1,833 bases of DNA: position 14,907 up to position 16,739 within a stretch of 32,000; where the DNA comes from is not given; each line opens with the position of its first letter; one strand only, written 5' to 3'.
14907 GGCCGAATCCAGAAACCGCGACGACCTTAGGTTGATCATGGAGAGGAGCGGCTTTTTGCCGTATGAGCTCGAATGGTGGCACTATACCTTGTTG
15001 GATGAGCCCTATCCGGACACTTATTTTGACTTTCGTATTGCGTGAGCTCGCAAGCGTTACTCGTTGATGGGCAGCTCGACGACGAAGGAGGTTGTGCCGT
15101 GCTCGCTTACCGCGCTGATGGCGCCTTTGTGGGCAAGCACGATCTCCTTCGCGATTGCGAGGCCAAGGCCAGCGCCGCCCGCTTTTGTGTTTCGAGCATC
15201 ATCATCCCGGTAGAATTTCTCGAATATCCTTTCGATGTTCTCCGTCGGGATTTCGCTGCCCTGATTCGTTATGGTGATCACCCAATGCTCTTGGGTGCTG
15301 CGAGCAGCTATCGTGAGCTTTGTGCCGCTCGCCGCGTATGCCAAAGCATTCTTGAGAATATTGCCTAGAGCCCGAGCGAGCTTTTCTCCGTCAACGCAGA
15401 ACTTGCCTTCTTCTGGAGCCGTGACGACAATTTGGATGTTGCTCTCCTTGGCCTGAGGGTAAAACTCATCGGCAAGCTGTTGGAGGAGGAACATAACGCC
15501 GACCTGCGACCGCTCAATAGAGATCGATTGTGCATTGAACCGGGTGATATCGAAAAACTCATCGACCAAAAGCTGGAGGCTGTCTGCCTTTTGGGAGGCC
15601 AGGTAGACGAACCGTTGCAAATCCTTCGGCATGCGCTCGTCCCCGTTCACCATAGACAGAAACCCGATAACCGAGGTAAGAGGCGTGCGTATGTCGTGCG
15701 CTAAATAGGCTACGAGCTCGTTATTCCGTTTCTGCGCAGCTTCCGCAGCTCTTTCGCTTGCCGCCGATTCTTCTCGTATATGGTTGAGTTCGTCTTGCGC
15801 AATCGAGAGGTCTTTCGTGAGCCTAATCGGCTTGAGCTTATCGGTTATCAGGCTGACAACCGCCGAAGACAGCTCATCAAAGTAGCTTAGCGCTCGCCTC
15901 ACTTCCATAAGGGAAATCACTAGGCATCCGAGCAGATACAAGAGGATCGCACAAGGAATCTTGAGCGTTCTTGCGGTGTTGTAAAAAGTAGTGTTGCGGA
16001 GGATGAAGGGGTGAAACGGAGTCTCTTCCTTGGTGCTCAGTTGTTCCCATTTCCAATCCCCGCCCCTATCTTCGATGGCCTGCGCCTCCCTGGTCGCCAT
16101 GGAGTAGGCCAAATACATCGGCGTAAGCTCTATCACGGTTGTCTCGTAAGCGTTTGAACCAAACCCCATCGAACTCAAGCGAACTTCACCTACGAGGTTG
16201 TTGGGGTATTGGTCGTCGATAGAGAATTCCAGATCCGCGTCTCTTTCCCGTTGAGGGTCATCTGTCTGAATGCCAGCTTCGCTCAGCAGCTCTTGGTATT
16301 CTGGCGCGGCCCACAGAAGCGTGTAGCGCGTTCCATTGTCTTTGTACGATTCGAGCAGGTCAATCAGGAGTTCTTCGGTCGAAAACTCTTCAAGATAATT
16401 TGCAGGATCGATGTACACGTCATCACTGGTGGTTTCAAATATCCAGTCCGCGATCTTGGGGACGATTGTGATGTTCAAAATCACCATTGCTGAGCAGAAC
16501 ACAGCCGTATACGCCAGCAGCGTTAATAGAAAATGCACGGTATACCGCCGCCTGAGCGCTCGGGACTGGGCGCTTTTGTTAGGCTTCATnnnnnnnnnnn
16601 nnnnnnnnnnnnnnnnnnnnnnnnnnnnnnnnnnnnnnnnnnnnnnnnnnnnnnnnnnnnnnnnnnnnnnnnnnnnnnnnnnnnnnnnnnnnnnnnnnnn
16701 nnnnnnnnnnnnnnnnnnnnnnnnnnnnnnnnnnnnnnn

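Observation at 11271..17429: Complete van glycopeptide-resistance cassette with vanD-like gene content but a non-canonical, convergent vanRS layout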

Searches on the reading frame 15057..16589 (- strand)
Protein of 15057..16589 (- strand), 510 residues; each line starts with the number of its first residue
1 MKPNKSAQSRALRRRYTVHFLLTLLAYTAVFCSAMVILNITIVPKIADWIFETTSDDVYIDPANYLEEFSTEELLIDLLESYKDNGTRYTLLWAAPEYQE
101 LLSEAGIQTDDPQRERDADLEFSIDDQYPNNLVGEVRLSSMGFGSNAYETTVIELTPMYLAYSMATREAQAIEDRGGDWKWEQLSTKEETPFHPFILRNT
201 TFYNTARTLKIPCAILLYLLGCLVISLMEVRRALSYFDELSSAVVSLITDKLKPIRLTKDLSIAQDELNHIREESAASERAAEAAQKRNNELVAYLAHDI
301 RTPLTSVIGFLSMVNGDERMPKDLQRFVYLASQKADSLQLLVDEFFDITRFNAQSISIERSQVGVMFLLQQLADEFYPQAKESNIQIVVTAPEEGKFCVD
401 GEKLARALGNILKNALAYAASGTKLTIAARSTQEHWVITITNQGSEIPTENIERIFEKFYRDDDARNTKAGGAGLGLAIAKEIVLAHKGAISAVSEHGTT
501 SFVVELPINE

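Call 3: search_protein_families(library=ncbifam, proteins=[window:15057-16589:-], max_evalue=0.00001)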
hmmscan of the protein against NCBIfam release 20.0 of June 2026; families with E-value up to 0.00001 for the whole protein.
window:15057-16589:- (510 aa): 73 families (the best 25 are shown)
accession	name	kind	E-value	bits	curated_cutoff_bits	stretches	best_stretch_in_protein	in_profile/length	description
NF033091.0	HK_VanS_ACDEFG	equivalog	3.3e-91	305.4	400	1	220-507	5-293/293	vancomycin resistance histidine kinase VanS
NF046044.1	PnpS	equivalog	6e-48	163.8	400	1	286-507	167-390/390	two-component system histidine kinase PnpS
NF033092.0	HK_WalK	equivalog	2.2e-45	155.4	725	1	286-507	369-593/594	cell wall metabolism sensor histidine kinase WalK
TIGR02966.1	phoR_proteo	equivalog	3e-45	154.7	334.2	1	289-501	114-327/333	phosphate regulon sensor histidine kinase PhoR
TIGR01386.1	cztS_silS_copS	subfamily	2.5e-44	152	292.55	1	203-507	159-457/457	heavy metal sensor histidine kinase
NF041210.1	his_kin_PieS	equivalog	2.4e-37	129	850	1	215-508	173-470/474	two component system sensor histidine kinase PieS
NF012163.2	BaeS_SmeS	equivalog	7.6e-36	124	500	1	263-507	214-457/457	sensor histidine kinase efflux regulator BaeS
NF008312.0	PRK11100.1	equivalog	1.7e-35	122.8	356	1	222-497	202-462/477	two-component system sensor histidine kinase CreC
NF041735.1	hist_kin_RppB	equivalog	4.1e-35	121.4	400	1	290-507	217-438/438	two-component system sensor histidine kinase RppB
NF007345.0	PRK09835.1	subfamily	1.1e-34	119.9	423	1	227-508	203-480/482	Cu(+)/Ag(+) sensor histidine kinase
NF007837.0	PRK10549.1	equivalog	2.7e-34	118.7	603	1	263-509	214-459/466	envelope stress sensor histidine kinase BaeS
NF045900.1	HisKinCpxALeg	equivalog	5e-34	117.8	800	1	208-499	155-441/451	two-component system sensor histidine kinase CpxA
NF033093.1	HK_VicK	exception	2e-33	115.7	680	1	289-508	209-435/448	cell wall metabolism sensor histidine kinase VicK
NF008468.0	PRK11360.1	equivalog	2.5e-33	115.3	646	1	291-510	398-610/616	two-component system sensor histidine kinase AtoS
NF047465.1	hybrid_HK_LvrA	exception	1.8e-32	112.2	1200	1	276-509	190-423/819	hybrid histidine kinase/response regulator LvrA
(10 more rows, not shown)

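Call 4: search_protein_families(library=pfam, proteins=[window:15057-16589:-], max_evalue=0.001)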
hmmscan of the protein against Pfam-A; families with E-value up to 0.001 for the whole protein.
window:15057-16589:- (510 aa): 3 families
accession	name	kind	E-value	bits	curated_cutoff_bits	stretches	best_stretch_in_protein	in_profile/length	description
PF02518.31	HATPase_c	-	3.6e-24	85.8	26.4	1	400-508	2-109/111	Histidine kinase-, DNA gyrase B-, and HSP90-like ATPase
PF00512.31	HisKA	-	2.5e-12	47.1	26.9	1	289-353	2-65/66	His Kinase A (phospho-acceptor) domain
PF14501.12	HATPase_c_5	-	0.00021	21.6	22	1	404-504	6-99/102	GHKL domain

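Call 80: find_homologous_proteins(query=window:15057-16589:-, max_evalue=1e-60)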
Query window:15057-16589:- (510 aa): 2331 proteins with E <= 1e-60 among 8000 candidates; the best 120 are listed.
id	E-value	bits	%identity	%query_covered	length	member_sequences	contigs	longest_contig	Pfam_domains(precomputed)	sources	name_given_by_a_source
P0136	0.0e+0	1122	99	100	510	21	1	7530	PF02518.32,PF00512.32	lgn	-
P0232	2.5e-208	711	65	99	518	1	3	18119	PF02518.32,PF00512.32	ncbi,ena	-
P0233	2.3e-203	694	64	99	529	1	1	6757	PF02518.32,PF00512.32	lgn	-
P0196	3.6e-195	667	59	100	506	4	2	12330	PF02518.32,PF00512.32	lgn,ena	-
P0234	6.4e-193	660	59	100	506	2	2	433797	PF02518.32,PF00512.32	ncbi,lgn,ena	-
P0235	6.5e-191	653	59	99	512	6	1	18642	PF02518.32,PF00512.32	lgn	-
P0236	3.5e-181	621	57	100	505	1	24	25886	PF02518.32,PF00512.32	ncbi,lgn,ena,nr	ncbi:MAG: HAMP domain-containing histidine kinase [Eggerthellaceae bacterium]|nr:HAMP domain-contain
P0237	6.5e-180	617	56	99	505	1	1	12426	PF02518.32,PF00512.32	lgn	-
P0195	7.3e-165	567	98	53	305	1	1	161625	PF00512.32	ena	-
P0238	2.4e-129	450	44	98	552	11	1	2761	PF02518.32,PF00512.32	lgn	-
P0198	4.1e-128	446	43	99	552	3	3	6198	PF02518.32,PF00512.32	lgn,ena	-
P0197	8.5e-119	415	44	99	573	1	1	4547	PF02518.32,PF00512.32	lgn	-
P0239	1.7e-115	404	41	99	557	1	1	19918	PF02518.32,PF00512.32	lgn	-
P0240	2.8e-115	404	41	99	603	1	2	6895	PF02518.32,PF00512.32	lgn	-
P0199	2.2e-112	394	42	99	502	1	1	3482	PF02518.32,PF00512.32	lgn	-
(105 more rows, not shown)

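Call 81: find_encoding_contigs(protein=P0232, flank=8000, max_places=2)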
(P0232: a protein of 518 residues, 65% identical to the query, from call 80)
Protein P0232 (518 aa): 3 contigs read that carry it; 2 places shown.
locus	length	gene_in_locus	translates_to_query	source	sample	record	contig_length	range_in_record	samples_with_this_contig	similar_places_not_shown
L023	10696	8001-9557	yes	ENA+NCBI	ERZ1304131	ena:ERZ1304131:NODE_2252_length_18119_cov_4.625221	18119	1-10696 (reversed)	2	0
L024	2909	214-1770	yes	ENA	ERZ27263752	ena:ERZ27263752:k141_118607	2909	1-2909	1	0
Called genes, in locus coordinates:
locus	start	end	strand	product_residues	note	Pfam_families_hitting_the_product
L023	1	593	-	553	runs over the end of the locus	PF01832:Glucosaminidase, PF00877:NLPC_P60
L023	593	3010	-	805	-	PF11130:TraC_F_IV (faint), PF01935:DUF87 (faint)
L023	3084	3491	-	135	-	PF12666:PrgI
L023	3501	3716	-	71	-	-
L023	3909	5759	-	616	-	PF02534:T4SS-DNA_transf, PF10412:TrwB_AAD_bind, PF12696:TraG-D_C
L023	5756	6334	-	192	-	-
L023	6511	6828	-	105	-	PF13560:HTH_31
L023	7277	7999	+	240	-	PF00072:Response_reg, PF00486:Trans_reg_C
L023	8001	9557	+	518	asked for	PF00512:HisKA, PF02518:HATPase_c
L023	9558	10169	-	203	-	PF01427:Peptidase_M15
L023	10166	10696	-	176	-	?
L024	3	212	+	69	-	?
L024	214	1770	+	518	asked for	PF00512:HisKA, PF02518:HATPase_c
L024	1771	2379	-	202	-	PF01427:Peptidase_M15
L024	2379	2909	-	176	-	?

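Call 82: find_encoding_contigs(protein=P0234, flank=9000, max_places=2)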
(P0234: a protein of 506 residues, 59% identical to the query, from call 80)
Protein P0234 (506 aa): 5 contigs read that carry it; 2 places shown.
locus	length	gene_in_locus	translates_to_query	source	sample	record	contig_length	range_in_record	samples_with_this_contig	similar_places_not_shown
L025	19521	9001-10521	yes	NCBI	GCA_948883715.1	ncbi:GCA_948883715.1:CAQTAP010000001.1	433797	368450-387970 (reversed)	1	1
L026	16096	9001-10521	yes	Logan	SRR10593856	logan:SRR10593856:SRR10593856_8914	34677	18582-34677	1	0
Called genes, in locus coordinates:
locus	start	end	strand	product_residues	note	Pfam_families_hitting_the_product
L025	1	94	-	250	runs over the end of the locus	-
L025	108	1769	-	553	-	PF01832:Glucosaminidase, PF00877:NLPC_P60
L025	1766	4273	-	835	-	PF01935:DUF87 (faint)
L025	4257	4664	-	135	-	PF12666:PrgI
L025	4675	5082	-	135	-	-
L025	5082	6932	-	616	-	PF02534:T4SS-DNA_transf, PF10412:TrwB_AAD_bind, PF12696:TraG-D_C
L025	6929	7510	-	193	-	-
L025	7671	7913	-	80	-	-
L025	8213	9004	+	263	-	PF00072:Response_reg, PF00486:Trans_reg_C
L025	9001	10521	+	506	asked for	PF00512:HisKA, PF02518:HATPase_c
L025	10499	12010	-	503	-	PF03553:Na_H_antiporter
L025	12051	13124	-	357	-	PF01820:Dala_Dala_lig_N, PF02222:ATP-grasp, PF07478:Dala_Dala_lig_C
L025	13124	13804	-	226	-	PF04294:VanW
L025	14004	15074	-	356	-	PF00768:Peptidase_S11, PF02113:Peptidase_S13 (weak), PF13354:Beta-lactamase2 (weak)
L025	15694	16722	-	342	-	PF04055:Radical_SAM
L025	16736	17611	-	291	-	PF04055:Radical_SAM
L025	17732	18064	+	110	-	PF01638:HxlR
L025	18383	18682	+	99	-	-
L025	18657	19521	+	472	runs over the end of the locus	PF00589:Phage_integrase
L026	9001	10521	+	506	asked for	PF00512:HisKA, PF02518:HATPase_c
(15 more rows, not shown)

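Call 84: search_protein_families(library=ncbifam, proteins=[L025:12051-13124:-, L025:10499-12010:-, L025:13124-13804:-], max_evalue=1e-20)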
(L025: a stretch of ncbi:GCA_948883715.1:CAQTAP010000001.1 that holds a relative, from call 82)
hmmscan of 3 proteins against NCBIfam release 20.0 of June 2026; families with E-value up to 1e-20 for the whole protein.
L025:12051-13124:- (357 aa): 29 families (the best 25 are shown)
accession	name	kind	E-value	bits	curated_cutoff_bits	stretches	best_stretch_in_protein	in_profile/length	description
NF000091.3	D_ala_D_ser_VanG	exception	1.1e-126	422.4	495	1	4-351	1-342/344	D-alanine--D-serine ligase VanG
NF002528.0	PRK01966.1-4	subfamily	3.6e-101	338.6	262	1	1-354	2-360/366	D-alanine--D-alanine ligase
NF000207.3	D_ala_D_ser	equivalog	6.1e-93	311.6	520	1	4-353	1-340/342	D-alanine--D-serine ligase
TIGR01205.1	D_ala_D_alaTIGR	subfamily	2.9e-90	302.5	245.65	1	5-352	1-317/318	D-alanine--D-alanine ligase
NF000206.1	D_ala_D_lac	equivalog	1.1e-86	291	550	1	1-352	1-340/342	D-alanine--(R)-lactate ligase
NF002526.0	PRK01966.1-2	equivalog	2.3e-79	266.9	449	1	1-352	1-347/362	D-alanine--D-alanine ligase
NF002525.0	PRK01966.1-1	equivalog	2.2e-76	257.2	457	1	1-352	1-350/364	D-alanine--D-alanine ligase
NF012215.1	D_ala_D_lac_VanD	exception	2.4e-76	257.3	700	1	1-350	1-338/343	D-alanine--(R)-lactate ligase VanD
NF002378.0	PRK01372.1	subfamily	1.8e-75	253.5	243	1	94-354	57-303/305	D-alanine--D-alanine ligase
NF012214.1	D_ala_D_ser_VanC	exception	9.1e-75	252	650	1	4-353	2-346/350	D-alanine--D-serine ligase VanC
NF012217.1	D_ala_D_lac_VanA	exception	1.8e-74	251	775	1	1-354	1-342/343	D-alanine--(R)-lactate ligase VanA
NF000036.1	D_ala_D_ser_VanE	exception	3.2e-74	250.1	700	1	4-352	2-340/352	D-alanine--D-serine ligase VanE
NF000374.1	D_ala_D_lac_VanO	exception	1.2e-72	244.9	750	1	1-355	1-343/346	D-alanine--(R)-lactate ligase VanO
NF000372.1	D_ala_D_lac_VanI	exception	2.5e-72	244.1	700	1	1-351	1-339/341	D-alanine--(R)-lactate ligase VanI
NF012216.1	D_ala_D_lac_VanB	exception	6.6e-72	242.6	750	1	1-352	1-339/342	D-alanine--(R)-lactate ligase VanB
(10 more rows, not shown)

L025:10499-12010:- (503 aa): 0 families

L025:13124-13804:- (226 aa): 3 families
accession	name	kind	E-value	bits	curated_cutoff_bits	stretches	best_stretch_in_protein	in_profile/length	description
NF033128.2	vanW-gen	equivalog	2.9e-85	286.1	365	1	2-211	2-209/271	glycopeptide resistance accessory protein VanW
NF033123.1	vanW-G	exception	3.3e-72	243.5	600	1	2-208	2-206/273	glycopeptide resistance accessory protein VanW-G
NF033122.1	vanW-B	exception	6.5e-61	206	610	1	2-208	3-207/275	glycopeptide resistance accessory protein VanW-B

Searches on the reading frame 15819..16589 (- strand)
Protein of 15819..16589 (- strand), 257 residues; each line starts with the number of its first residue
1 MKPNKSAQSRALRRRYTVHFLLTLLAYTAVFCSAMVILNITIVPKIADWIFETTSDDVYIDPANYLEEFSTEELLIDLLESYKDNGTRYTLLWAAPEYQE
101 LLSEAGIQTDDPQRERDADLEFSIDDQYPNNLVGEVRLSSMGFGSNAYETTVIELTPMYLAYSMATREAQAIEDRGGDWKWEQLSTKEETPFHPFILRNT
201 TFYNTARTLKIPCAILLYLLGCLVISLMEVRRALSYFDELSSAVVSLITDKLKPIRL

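Call 48: find_homologous_proteins(query=window:15819-16589:-, max_evalue=0.001)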
Query seq(257 aa) (257 aa): 1 proteins with E <= 0.001 among 1318 candidates.
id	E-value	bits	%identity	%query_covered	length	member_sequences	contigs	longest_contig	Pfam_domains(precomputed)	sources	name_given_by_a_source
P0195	1.3e-52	197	94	39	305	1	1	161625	PF00512.32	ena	-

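Call 53: search_protein_representatives(protein=window:15870-16589:-)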
Query: 240 residues. Proteins with E-value up to 0.001 (for the whole library): 37; up to 1e-10: 10; up to 1e-30: 4. The best 37 are listed.
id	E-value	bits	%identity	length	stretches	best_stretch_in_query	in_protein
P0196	2.7e-67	242.8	50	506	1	1-240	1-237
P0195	4.0e-43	163.7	94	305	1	158-240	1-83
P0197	9.4e-32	126.5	39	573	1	5-240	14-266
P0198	9.1e-31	123.3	40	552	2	4-112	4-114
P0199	2.6e-22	95.7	32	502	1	4-240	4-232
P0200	3.9e-19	85.3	30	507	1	1-240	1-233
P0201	1.4e-17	80.1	36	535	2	175-240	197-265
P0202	1.1e-14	70.8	43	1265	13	30-71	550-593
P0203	1.7e-14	70.0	36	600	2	4-80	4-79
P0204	4.8e-12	62.1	40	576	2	195-240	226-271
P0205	2.2e-10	56.6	38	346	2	4-68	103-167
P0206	5.3e-10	55.4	35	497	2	5-88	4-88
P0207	3.7e-09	52.6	42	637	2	2-57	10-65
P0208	4.8e-09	52.3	44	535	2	196-240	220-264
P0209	5.0e-09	52.2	32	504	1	6-240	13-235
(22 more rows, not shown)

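Call 54: predict_structure(protein=window:15870-16589:-)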
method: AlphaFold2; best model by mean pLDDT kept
length: 240 residues; sequences in the alignment: 1
mean_pLDDT: 50.2   pTM: 0.29
mean pLDDT of the five models: 50.2, 48.7, 45.7, 45.5, 44.6
residues with pLDDT >= 90: 0; 70-90: 58; 50-70: 23; < 50: 159
segments of 3 or more residues with pLDDT < 50: 50-176, 179-205
pLDDT, mean of each block of 10 residues (from residue 1): 67 81 82 77 58 42 40 44 32 38 41 33 34 32 29 36 44 46 41 40 48 69 79 70
secondary structure, 60 per line:
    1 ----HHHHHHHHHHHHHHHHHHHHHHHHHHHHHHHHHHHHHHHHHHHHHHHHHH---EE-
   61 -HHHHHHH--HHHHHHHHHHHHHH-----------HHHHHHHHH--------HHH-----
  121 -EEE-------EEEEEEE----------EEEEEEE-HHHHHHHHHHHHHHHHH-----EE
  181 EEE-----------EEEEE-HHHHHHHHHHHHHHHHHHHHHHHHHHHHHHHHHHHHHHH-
elements in order: H5-54 H62-68 H71-84 H96-104 E122-124 E132-138 E149-155 H157-173 E179-183 E195-199 H201-239

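Call 58: find_encoding_contigs(protein=P0199, flank=7000, max_places=2)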
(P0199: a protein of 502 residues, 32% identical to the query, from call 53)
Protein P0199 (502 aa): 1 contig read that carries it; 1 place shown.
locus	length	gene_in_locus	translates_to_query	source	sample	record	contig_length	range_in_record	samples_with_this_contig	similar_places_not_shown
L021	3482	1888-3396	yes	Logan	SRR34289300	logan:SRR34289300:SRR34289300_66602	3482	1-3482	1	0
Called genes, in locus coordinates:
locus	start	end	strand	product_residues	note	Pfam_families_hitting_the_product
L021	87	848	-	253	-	PF13529:Peptidase_C39_2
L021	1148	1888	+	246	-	PF00072:Response_reg, PF00486:Trans_reg_C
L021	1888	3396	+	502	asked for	PF00512:HisKA, PF02518:HATPase_c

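Call 59: find_encoding_contigs(protein=P0197, flank=7000, max_places=2)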
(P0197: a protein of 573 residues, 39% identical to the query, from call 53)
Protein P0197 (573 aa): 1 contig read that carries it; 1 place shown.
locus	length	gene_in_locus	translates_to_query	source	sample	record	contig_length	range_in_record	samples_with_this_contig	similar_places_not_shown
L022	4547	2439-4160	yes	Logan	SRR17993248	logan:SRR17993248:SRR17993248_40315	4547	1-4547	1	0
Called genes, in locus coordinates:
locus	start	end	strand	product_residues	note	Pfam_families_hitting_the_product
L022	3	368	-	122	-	?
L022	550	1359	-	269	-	PF13529:Peptidase_C39_2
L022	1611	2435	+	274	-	PF00072:Response_reg, PF00486:Trans_reg_C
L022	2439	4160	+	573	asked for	PF00512:HisKA, PF02518:HATPase_c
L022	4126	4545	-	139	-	?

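Call 71: predict_structure(alignment_id=A2)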
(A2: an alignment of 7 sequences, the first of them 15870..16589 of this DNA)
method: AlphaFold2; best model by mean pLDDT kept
length: 240 residues; sequences in the alignment: 7
mean_pLDDT: 77.5   pTM: 0.61
mean pLDDT of the five models: 77.5, 75.9, 75.5, 75.1, 73.3
residues with pLDDT >= 90: 36; 70-90: 157; 50-70: 20; < 50: 27
segments of 3 or more residues with pLDDT < 50: 1-3, 113-128, 142-149
pLDDT, mean of each block of 10 residues (from residue 1): 62 83 89 87 79 82 91 91 83 83 77 45 42 78 43 84 91 86 69 84 82 86 88 75
secondary structure, 60 per line:
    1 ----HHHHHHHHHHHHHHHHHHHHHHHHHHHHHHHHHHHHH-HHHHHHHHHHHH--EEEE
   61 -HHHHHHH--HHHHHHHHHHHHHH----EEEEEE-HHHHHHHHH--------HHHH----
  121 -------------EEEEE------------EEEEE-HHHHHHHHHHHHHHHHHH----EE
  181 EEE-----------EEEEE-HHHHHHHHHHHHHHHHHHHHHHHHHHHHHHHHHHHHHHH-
elements in order: H5-41 H43-54 E57-60 H62-68 H71-84 E89-94 H96-104 H113-116 E134-138 E151-155 H157-174 E179-183 E195-199 H201-239

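Call 74: fold_search(model_id=the predicted structure, library=pdb)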
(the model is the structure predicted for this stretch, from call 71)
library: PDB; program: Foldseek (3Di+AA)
matches with E <= 10: 96; with E <= 0.001: 0
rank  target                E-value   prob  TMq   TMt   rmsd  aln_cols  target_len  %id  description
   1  7nhn_Q                9.2e-01  0.05  0.10  0.17  17.2       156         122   10  VgaL, an antibiotic resistance ABCF, in complex with 70S ribosome from Listeria monocytogenes (released 2021-05-05)
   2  3mr7_A                1.0e+00  0.03  0.13  0.16  15.0       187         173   11  Crystal Structure of Adenylate/Guanylate Cyclase/Hydrolase from Silicibacter pomeroyi (released 2010-06-23)
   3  3mr7_B                1.5e+00  0.02  0.13  0.17  15.2       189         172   10  Crystal Structure of Adenylate/Guanylate Cyclase/Hydrolase from Silicibacter pomeroyi (released 2010-06-23)
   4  6o8z_O                2.2e+00  0.02  0.10  0.18  18.3       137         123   13  Cryo-EM image reconstruction of the 70S Ribosome Enterococcus faecalis Class04 (released 2020-09-16)
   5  1j0r_B                2.5e+00  0.06  0.11  0.18  13.8        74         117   22  Crystal structure of the replication termination protein mutant C110S (released 2003-11-20)
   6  7d58_O                2.6e+00  0.06  0.12  0.07  12.3        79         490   15  cryo-EM structure of human RNA polymerase III in elongating state (released 2021-02-17)
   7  3mr7_C                2.6e+00  0.02  0.15  0.18  16.2       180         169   10  Crystal Structure of Adenylate/Guanylate Cyclase/Hydrolase from Silicibacter pomeroyi (released 2010-06-23)
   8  4iae_A                2.8e+00  0.01  0.10  0.12  13.4       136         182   15  Crystal structure of BAY 60-2770 bound to nostoc H-NOX domain (released 2013-11-20)
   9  2h9z_MODEL_1_A        3.0e+00  0.09  0.11  0.24   4.6        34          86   18  Solution structure of hypothetical protein, HP0495 from Helicobacter pylori (released 2007-05-01)
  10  1j0r_A                3.0e+00  0.04  0.11  0.17  14.1        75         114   21  Crystal structure of the replication termination protein mutant C110S (released 2003-11-20)
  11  8rts_G                3.6e+00  0.06  0.16  0.16  21.8        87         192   14  Structure of a homomeric human LRRC8C Volume-Regulated Anion Channel (released 2024-11-13)
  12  1ybu_B                3.6e+00  0.02  0.16  0.20  12.5       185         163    7  Mycobacterium tuberculosis adenylyl cyclase Rv1900c CHD, in complex with a substrate analog. (released 2005-02-15)
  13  3tff_A                3.6e+00  0.02  0.08  0.10  11.7        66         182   15  Crystal structure of an H-NOX protein from Nostoc sp. PCC 7120, L67W mutant (released 2011-11-09)
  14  4ce4_R                3.8e+00  0.02  0.10  0.17  15.6       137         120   12  39S large subunit of the porcine mitochondrial ribosome (released 2013-12-18)
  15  6mx5                  4.0e+00  0.04  0.11  0.14  10.6        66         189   17  Crystal structure of H-NOX protein from Nostoc sp. (released 2018-11-07)
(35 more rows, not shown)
